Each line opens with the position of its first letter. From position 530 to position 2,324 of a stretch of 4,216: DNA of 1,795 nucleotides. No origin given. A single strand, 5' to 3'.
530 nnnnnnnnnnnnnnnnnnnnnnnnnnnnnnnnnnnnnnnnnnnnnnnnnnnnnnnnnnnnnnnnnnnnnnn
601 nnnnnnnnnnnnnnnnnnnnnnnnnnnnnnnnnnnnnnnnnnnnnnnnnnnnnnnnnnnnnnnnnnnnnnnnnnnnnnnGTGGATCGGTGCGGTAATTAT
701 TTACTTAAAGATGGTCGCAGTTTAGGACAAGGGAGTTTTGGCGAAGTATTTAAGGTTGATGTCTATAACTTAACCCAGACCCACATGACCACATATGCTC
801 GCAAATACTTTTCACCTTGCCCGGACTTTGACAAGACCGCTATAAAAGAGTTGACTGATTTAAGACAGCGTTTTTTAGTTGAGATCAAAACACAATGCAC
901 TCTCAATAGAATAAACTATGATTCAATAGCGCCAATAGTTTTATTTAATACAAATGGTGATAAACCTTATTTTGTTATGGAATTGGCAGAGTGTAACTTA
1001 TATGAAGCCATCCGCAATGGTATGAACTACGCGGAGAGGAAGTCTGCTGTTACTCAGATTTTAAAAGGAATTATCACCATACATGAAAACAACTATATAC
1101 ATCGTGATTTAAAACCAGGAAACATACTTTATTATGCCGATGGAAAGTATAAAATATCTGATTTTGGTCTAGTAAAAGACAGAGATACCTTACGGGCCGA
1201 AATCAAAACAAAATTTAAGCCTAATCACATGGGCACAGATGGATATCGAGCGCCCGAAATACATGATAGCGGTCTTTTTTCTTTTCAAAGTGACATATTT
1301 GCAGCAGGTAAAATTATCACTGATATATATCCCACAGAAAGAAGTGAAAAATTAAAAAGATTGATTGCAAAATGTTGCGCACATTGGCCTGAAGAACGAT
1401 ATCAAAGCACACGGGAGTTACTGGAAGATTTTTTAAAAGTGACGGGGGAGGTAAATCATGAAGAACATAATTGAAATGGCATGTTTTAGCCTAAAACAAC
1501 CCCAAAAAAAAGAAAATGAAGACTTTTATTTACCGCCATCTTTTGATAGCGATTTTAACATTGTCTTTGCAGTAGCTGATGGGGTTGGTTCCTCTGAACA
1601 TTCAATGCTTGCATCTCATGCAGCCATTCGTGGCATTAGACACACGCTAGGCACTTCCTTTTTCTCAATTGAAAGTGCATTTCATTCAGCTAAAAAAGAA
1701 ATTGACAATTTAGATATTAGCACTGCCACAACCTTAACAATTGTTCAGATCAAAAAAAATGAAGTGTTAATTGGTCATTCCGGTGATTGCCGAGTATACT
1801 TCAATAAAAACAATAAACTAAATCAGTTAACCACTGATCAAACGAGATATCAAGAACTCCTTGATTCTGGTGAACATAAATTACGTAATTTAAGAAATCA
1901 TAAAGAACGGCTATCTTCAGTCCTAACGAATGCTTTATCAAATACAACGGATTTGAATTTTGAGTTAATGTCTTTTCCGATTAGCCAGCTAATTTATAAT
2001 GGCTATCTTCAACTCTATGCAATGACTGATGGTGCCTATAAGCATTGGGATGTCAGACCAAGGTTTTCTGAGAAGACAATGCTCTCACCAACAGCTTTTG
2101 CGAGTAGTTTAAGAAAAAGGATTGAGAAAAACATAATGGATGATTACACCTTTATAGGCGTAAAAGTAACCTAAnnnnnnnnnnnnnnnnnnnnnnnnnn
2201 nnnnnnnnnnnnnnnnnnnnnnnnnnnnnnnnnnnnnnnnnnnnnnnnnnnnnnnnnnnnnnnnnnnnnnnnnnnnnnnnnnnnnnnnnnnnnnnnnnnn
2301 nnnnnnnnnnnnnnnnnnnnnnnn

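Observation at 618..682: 12-codon uORF whose stop codon sits inside the kinase Shine-Dalgarno; kinase starts at GTG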

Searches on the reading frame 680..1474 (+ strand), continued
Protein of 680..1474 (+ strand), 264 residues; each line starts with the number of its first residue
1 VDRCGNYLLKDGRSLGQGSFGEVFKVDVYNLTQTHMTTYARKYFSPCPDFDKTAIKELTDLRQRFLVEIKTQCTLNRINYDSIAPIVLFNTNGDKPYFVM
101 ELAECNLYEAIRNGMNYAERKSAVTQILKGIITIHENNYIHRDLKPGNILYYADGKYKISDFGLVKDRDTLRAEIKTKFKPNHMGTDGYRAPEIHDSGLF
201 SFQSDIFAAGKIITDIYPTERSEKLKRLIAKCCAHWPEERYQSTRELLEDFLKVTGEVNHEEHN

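Call 67: find_encoding_contigs(protein=P0004, flank=1500, max_places=3)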
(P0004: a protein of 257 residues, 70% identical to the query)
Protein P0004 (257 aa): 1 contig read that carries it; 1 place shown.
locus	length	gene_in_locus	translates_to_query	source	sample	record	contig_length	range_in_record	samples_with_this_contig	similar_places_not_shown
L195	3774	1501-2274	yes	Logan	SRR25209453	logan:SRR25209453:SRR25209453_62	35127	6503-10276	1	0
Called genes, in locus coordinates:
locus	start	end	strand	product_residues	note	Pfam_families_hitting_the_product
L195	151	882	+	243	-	-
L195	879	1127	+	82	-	PF04606:Ogr_Delta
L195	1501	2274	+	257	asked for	PF00069:Pkinase, PF07714:PK_Tyr_Ser-Thr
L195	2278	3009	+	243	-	PF00481:PP2C (weak), PF13672:PP2C_2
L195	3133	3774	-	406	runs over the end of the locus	PF13356:Arm-DNA-bind_3, PF22022:Phage_int_M, PF00589:Phage_integrase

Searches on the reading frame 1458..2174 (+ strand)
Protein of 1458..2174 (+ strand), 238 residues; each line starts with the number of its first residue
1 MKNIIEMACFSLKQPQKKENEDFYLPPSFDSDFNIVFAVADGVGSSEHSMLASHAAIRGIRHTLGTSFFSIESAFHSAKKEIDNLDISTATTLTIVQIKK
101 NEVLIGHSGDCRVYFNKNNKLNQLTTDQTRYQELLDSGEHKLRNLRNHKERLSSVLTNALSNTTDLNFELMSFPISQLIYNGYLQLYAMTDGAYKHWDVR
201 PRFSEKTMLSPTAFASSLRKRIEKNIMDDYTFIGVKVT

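Call 5: search_protein_families(library=pfam, proteins=[window:1458-2174:+], max_evalue=0.01)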
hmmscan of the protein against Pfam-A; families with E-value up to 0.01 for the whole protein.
window:1458-2174:+ (238 aa): 2 families
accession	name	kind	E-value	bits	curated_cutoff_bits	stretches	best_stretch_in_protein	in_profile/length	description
PF13672.11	PP2C_2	-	1.4e-10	41.5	24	1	16-129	8-135/209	Protein phosphatase 2C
PF00481.26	PP2C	-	0.0031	17.6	20.3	1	61-131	73-143/255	Protein phosphatase 2C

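Call 10: search_protein_families(library=padloc, proteins=[window:1458-2174:+], max_evalue=0.01)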
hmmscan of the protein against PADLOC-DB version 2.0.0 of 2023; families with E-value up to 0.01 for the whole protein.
window:1458-2174:+ (238 aa): 0 families
